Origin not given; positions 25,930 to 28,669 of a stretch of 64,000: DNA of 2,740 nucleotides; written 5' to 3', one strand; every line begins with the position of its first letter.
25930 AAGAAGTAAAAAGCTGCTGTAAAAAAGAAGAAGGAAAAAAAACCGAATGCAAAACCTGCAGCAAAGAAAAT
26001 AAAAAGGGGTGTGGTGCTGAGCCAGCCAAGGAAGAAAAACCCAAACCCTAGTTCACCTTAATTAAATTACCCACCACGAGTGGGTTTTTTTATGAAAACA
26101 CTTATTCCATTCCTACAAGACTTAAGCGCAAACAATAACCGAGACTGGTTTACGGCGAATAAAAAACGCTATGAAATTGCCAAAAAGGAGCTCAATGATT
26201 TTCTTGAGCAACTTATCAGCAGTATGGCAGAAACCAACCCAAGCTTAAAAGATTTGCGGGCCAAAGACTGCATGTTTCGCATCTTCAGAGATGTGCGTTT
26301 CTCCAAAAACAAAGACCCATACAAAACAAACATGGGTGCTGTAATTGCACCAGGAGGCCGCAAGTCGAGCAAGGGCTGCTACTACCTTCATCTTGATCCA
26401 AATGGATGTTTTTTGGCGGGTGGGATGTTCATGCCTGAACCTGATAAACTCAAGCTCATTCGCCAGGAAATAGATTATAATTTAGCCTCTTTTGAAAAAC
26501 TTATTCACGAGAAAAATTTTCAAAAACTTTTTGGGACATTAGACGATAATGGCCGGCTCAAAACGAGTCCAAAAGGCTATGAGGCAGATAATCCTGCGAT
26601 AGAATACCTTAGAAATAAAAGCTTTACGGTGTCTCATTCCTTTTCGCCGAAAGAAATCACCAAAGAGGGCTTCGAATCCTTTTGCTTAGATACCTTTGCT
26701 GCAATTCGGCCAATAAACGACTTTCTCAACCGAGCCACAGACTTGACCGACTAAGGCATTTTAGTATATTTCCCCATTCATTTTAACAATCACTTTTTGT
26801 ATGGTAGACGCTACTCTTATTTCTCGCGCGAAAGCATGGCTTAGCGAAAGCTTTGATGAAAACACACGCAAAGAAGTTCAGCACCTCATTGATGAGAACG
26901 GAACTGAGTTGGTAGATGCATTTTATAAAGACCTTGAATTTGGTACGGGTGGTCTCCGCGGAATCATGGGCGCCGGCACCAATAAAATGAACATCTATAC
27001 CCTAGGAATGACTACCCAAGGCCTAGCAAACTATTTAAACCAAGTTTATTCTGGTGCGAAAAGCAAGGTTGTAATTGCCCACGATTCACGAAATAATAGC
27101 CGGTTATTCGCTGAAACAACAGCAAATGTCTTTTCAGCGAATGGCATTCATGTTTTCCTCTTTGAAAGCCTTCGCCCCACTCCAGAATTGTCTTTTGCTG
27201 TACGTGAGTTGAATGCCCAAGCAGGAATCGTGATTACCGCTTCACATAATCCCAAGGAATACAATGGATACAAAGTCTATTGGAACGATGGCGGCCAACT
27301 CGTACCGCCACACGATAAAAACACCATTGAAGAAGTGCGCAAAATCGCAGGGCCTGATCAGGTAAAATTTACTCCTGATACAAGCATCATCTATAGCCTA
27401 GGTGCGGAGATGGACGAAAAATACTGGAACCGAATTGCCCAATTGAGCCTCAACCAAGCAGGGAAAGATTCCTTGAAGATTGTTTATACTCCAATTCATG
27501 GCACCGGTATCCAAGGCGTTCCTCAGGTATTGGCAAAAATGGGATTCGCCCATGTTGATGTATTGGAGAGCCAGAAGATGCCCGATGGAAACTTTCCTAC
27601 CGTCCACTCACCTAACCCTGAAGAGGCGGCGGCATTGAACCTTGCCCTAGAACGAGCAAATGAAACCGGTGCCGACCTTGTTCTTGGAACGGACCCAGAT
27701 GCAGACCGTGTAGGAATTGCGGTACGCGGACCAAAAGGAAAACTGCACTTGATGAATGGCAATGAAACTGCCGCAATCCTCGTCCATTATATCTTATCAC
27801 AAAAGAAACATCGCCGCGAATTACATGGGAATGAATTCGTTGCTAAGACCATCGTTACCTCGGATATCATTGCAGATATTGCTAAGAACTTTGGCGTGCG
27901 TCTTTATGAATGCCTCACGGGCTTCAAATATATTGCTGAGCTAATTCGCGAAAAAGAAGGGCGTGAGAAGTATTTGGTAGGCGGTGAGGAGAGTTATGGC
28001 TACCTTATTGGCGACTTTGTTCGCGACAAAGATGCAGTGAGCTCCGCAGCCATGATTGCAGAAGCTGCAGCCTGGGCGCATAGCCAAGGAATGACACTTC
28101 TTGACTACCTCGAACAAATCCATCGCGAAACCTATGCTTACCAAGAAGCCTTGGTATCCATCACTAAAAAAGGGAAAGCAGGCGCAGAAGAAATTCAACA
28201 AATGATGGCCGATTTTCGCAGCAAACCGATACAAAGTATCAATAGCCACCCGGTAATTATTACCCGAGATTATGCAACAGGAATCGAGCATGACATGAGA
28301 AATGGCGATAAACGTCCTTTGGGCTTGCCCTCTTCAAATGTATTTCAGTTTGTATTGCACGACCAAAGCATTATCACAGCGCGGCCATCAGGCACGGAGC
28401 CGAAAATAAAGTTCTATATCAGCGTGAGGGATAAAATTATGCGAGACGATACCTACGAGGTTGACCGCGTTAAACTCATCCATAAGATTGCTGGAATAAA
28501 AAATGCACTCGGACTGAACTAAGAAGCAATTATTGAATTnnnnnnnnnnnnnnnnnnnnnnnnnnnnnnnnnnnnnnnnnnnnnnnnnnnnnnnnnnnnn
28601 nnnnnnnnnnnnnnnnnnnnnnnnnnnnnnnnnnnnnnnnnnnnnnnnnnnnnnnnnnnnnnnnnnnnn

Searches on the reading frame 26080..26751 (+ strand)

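Call 87: search_protein_families(library=pfam, proteins=[window:26080-26751:+], max_evalue=0.001)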
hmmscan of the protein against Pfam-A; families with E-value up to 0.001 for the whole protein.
window:26080-26751:+ (224 aa): 1 family
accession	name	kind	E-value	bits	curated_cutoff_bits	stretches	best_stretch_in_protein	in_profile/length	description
PF09365.15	DUF2461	-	1.8e-74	250.6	22.8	1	9-215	3-208/208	Conserved hypothetical protein (DUF2461)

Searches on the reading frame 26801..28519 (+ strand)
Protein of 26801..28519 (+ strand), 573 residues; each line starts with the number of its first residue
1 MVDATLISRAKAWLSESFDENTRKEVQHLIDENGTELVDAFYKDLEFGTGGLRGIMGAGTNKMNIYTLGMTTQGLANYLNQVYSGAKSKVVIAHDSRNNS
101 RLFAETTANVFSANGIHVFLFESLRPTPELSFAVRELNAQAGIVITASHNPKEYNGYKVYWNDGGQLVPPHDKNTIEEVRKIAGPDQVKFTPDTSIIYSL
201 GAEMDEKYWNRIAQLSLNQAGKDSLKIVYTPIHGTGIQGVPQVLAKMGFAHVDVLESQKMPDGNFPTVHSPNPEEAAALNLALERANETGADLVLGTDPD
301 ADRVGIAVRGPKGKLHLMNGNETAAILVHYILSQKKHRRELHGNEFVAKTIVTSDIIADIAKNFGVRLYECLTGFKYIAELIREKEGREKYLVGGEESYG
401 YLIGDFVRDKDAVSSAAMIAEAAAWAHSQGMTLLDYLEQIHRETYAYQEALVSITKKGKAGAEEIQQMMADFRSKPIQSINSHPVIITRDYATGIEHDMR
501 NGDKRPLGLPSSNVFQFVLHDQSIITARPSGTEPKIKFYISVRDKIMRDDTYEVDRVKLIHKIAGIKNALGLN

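Call 87: search_protein_families(library=pfam, proteins=[window:26801-28519:+], max_evalue=0.001)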
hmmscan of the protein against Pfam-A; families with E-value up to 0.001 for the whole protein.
window:26801-28519:+ (573 aa): 3 families
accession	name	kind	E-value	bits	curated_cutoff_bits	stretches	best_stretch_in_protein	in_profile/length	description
PF02878.22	PGM_PMM_I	-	5.1e-42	143.3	22.5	1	46-179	3-131/138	Phosphoglucomutase/phosphomannomutase, alpha/beta/alpha domain I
PF02879.22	PGM_PMM_II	-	2.3e-25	89.5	29.3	1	207-307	2-99/103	Phosphoglucomutase/phosphomannomutase, alpha/beta/alpha domain II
PF02880.22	PGM_PMM_III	-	5.1e-23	81.8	20.7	1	319-439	1-110/115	Phosphoglucomutase/phosphomannomutase, alpha/beta/alpha domain III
